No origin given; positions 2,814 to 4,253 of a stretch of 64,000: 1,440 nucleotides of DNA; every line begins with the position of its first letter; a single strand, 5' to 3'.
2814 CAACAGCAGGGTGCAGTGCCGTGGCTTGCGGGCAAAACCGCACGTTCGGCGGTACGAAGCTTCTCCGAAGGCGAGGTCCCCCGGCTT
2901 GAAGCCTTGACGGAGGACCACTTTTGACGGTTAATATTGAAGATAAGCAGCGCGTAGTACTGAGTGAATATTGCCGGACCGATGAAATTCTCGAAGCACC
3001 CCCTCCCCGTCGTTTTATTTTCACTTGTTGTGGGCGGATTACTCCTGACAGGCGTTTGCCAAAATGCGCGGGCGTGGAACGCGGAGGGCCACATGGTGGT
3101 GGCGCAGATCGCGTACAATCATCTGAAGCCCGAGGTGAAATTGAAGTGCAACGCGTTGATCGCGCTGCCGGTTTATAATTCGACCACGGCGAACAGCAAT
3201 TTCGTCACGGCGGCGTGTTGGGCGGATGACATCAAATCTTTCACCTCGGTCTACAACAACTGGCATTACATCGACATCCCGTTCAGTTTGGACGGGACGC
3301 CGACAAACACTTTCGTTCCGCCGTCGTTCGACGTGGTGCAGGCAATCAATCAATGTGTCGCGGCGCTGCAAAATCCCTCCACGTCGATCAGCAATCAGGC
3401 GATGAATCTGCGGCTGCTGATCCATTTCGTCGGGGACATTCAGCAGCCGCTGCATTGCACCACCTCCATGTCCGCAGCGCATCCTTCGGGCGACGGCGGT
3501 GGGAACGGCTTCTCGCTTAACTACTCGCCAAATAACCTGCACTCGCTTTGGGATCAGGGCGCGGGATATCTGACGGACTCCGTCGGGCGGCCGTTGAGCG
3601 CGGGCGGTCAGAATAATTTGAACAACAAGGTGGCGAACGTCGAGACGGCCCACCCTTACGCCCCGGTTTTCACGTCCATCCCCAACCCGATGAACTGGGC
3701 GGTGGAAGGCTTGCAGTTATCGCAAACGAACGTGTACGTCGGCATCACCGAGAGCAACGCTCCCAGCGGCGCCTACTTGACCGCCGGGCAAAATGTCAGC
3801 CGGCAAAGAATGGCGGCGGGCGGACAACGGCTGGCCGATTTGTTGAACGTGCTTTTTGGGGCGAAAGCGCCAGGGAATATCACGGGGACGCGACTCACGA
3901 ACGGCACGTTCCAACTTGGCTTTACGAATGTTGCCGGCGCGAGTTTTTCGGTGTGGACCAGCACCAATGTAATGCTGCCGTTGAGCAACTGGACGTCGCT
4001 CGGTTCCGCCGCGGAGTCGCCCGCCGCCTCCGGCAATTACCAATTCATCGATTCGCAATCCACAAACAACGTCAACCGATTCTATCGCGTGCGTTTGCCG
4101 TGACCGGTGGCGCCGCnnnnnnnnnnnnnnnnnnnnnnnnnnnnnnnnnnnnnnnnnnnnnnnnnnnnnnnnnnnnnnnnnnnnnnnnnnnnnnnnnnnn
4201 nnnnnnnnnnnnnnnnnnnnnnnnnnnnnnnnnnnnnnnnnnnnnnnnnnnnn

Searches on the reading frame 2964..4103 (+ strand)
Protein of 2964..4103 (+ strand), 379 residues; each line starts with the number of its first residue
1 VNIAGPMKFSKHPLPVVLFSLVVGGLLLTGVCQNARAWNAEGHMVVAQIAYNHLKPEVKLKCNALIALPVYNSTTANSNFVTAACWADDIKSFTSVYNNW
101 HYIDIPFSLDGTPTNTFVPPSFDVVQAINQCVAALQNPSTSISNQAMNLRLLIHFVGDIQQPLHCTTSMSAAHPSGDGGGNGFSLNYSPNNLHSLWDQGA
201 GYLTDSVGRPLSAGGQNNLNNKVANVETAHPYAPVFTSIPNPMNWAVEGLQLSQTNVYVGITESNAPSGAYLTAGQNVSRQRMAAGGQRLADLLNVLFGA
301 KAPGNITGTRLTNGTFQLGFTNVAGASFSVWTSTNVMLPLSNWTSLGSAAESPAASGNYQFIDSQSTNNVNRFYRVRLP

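Call 20: search_protein_families(library=pfam, proteins=[window:2964-4103:+])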
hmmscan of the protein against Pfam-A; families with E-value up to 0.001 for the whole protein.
window:2964-4103:+ (379 aa): 1 family
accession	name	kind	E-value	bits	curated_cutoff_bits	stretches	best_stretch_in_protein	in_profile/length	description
PF02265.22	S1-P1_nuclease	-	1.9e-48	166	29.5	1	38-298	1-257/258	S1/P1 Nuclease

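Call 36: find_homologous_proteins(query=window:2964-4103:+, max_evalue=1e-60)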
Query window:2964-4103:+ (379 aa): 373 proteins with E <= 1e-60 among 7885 candidates; the best 120 are listed.
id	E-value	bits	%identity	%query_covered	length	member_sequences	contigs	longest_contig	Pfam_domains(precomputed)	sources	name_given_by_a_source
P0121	1.4e-222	756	100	89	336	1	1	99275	PF02265.23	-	-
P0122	1.8e-147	509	72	72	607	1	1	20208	PF16403.12,PF02265.23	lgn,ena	-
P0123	2.6e-143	496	65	79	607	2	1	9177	PF16403.12,PF02265.23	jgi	-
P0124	4.4e-132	459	61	93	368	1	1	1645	PF02265.23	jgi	jgi:hypothetical protein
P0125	1.9e-126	440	55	90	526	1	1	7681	PF13927.13,PF02265.23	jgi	jgi:hypothetical protein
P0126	1.7e-125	437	62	75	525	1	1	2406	PF13927.13,PF02265.23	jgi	jgi:hypothetical protein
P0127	9.2e-119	415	63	72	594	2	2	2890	PF02265.23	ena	-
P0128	1.2e-118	414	58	80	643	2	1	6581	PF02265.23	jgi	-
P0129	1.2e-115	404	58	90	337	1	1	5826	PF02265.23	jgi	jgi:hypothetical protein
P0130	1.7e-115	404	57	90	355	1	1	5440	PF02265.23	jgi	jgi:hypothetical protein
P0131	7.4e-109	382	53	92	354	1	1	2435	PF02265.23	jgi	jgi:hypothetical protein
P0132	9.7e-109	382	51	98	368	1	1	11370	PF02265.23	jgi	jgi:hypothetical protein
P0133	2.2e-108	381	53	92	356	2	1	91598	PF02265.23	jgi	jgi:hypothetical protein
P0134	2.2e-108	381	55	90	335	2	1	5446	PF02265.23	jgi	jgi:hypothetical protein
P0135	3.5e-108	380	53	95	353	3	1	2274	PF02265.23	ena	-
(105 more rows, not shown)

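Call 37: find_encoding_contigs(protein=P0121, flank=10000, max_places=3)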
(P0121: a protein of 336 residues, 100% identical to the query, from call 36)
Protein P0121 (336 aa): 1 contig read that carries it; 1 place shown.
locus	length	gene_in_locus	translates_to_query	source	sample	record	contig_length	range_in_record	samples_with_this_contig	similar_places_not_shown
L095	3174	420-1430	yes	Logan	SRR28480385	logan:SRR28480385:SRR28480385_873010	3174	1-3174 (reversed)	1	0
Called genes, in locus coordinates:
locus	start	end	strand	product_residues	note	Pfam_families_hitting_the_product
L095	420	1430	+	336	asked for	PF02265:S1-P1_nuclease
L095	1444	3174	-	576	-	?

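Call 87: find_encoding_contigs(protein=P0122, flank=6000, max_places=3)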
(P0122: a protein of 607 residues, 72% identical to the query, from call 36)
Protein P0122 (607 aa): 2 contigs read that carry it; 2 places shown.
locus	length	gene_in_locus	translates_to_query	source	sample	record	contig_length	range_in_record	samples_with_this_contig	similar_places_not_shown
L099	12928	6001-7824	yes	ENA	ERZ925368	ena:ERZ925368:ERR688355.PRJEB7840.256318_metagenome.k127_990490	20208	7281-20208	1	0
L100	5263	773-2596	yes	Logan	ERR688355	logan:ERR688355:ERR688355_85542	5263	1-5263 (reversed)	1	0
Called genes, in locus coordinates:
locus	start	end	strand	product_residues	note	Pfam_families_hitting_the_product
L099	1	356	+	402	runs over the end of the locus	PF28597:T2SSF_N (weak), PF00482:T2SSF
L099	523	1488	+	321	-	PF01116:F_bP_aldolase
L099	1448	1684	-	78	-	-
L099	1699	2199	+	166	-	PF01029:NusB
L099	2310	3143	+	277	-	PF02811:PHP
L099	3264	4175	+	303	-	PF02881:SRP54_N (weak), PF13191:AAA_16 (weak), PF00448:SRP54, PF13401:AAA_22 (faint)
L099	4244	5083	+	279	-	-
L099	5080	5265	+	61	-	PF00448:SRP54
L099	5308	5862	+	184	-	PF05685:Uma2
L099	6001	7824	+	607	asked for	PF02265:S1-P1_nuclease, PF16403:Bact_surface_Ig-like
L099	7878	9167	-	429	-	PF01011:PQQ (faint), PF13360:PQQ_2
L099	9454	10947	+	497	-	PF13360:PQQ_2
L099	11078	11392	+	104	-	PF04255:DUF433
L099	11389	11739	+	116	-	PF01927:Mut7-C (weak), PF18480:DUF5615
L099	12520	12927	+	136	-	?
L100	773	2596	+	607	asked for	PF02265:S1-P1_nuclease, PF16403:Bact_surface_Ig-like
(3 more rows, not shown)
